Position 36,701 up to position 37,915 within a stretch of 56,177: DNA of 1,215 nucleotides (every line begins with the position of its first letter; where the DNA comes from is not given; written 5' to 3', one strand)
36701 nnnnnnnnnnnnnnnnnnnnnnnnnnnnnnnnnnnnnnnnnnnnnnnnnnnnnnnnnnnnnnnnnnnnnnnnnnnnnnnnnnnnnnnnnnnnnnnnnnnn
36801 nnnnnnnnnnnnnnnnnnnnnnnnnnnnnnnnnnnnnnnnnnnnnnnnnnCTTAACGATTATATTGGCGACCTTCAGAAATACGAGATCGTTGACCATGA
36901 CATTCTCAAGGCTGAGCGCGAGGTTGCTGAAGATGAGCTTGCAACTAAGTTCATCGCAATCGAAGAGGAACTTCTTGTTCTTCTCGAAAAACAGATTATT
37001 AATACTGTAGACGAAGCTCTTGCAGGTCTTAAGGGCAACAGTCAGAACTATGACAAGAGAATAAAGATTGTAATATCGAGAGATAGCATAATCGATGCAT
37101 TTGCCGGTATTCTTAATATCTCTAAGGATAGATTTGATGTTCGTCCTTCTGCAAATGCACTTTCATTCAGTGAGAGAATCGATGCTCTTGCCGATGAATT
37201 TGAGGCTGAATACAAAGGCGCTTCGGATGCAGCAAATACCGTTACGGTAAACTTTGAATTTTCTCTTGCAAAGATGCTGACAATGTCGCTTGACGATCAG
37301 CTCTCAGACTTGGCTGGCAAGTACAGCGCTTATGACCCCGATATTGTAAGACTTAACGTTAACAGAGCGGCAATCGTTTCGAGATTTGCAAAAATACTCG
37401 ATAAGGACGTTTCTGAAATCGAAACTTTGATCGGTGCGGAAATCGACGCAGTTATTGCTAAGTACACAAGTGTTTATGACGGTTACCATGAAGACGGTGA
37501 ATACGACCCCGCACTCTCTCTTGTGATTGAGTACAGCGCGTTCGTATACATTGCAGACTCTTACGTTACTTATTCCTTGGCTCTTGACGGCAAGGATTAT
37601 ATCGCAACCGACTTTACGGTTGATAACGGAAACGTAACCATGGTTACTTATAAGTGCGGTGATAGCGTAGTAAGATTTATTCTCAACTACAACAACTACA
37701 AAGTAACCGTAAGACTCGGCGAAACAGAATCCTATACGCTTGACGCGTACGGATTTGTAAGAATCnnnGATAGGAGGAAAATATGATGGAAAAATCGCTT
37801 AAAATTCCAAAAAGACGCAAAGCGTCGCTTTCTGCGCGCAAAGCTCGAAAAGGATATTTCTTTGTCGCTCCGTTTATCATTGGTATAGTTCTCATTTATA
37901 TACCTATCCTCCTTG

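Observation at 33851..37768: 1305-aa secreted protein of unknown function in the 'binding-protein slot' of the second permease pair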

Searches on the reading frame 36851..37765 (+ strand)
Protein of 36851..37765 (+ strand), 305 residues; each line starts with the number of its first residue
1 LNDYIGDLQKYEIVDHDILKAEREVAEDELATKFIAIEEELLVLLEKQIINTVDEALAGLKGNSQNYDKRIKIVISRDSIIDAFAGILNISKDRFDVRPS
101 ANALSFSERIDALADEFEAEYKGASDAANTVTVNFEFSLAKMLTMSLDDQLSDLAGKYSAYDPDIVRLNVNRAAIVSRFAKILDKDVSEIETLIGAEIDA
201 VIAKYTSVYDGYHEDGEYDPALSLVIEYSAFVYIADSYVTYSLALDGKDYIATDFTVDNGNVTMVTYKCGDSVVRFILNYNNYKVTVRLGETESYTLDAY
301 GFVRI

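Call 78: predict_structure(alignment_id=A3)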
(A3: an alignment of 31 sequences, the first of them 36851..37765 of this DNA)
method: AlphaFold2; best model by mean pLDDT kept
length: 305 residues; sequences in the alignment: 31
mean_pLDDT: 92.6   pTM: 0.81
mean pLDDT of the five models: 92.6, 90.7, 89.7, 88.5, 88.4
residues with pLDDT >= 90: 234; 70-90: 70; 50-70: 1; < 50: 0
segments of 3 or more residues with pLDDT < 50: none
pLDDT, mean of each block of 10 residues (from residue 1): 82 93 84 88 97 95 89 97 91 92 95 98 96 96 96 93 94 95 95 98 96 95 93 82 81 87 95 95 94 92 95
secondary structure, 60 per line:
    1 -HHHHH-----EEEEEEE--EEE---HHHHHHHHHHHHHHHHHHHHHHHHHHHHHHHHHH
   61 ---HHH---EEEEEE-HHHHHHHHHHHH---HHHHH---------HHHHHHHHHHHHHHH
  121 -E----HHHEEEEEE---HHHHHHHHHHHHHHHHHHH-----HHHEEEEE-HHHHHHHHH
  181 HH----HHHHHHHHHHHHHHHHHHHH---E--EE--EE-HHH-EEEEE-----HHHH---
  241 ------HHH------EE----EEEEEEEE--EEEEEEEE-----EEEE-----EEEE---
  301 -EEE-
elements in order: H2-6 E12-18 E21-23 H27-60 E70-75 H77-88 H92-96 H106-120 E130-135 H139-157 E166-170 H172-182 H187-206 E224-228 H234-237 E262-269 E272-279 E285-288 E294-297 E302-304
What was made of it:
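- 36980..37219 (+): C-terminal repeat copy 1 (residues 1045-1123). AlphaFold pLDDT 92.6 (call 78).
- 37520..37765 (+): C-terminal beta-sandwich (about residues 1224-1305), like the C-domain of GH13/GH42 enzymes. DSSP (call 78).
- Checked: The two copies fold as repeated units of a long helix, a strand and helices (call 78).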

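Call 81: fold_search(model_id=the predicted structure, library=pdb)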
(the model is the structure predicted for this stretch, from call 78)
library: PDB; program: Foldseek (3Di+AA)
matches with E <= 10: 710; with E <= 0.001: 0
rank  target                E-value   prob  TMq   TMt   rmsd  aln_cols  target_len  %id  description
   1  9q25_X                1.3e-02  0.35  0.17  0.20  17.0       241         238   10  DX2-CX3-RAD51 in the closed state (released 2026-03-04)
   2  9q29_X                1.9e-02  0.18  0.16  0.19  21.2       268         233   10  DX2-CX3 structure capping RAD51 filament (released 2026-03-04)
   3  2zud_A                2.9e-02  0.25  0.15  0.16  16.7       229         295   11  Crystal Structure of Left-handed RadA Filament (released 2009-04-07)
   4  8ouy_D                3.1e-02  0.28  0.17  0.21  17.4       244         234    9  Human RAD51B-RAD51C-RAD51D-XRCC2 (BCDX2) complex, 3.4 A resolution (released 2023-06-21)
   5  9q2a_X                4.5e-02  0.23  0.17  0.21  16.9       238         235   10  BCDX2-CX3-RAD51-RAD51-ssDNA supercomplex (released 2026-03-04)
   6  2z43_A                5.7e-02  0.21  0.15  0.19  16.4       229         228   10  Structure of a twinned crystal of RadA (released 2007-11-13)
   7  3tts_A                6.0e-02  1.00  0.14  0.06   4.3        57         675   18  Crystal structure of beta-galactosidase from Bacillus circulans sp. alkalophilus (released 2012-03-21)
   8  5jee                  8.2e-02  0.20  0.16  0.20  17.8       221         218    9  Apo-structure of humanised RadA-mutant humRadA26F (released 2016-10-19)
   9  2z43_B                1.0e-01  0.18  0.15  0.16  17.4       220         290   11  Structure of a twinned crystal of RadA (released 2007-11-13)
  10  5zxg_A                1.2e-01  0.99  0.14  0.10   3.3        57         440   12  Cyclic alpha-maltosyl-(1-->6)-maltose hydrolase from Arthrobacter globiformis, ligand-free form (released 2018-09-12)
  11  4aee_A                1.3e-01  0.08  0.13  0.06  22.7       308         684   13  CRYSTAL STRUCTURE OF MALTOGENIC AMYLASE FROM S.MARINUS (released 2012-01-18)
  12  9sw0_A                1.4e-01  0.14  0.16  0.20  17.5       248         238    8  XRCC3-RAD51C-RAD51D-XRCC2 (XRCC3 complex) capping a RAD51 filament on a D-loop intermediate (released 2025-11-12)
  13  2z43_C                1.7e-01  0.15  0.16  0.16  16.0       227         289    9  Structure of a twinned crystal of RadA (released 2007-11-13)
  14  5e9a_B                1.8e-01  0.96  0.13  0.06   5.7        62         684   26  Crystal structure analysis of the cold-adamped beta-galactosidase from Rahnella sp. R3 (released 2016-10-26)
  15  5qub                  2.1e-01  0.12  0.17  0.22  17.9       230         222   11  HumRadA1.2 soaked with napht-2,3-diol for 30 seconds at 20 mM (released 2021-03-03)
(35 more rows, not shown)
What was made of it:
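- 37520..37765 (+): Foldseek local matches of 57-70 columns, prob 0.8-1.0 but E 0.06-0.8 (call 81).
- Tried and rejected: The RecA-like hits are noise (call 81).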
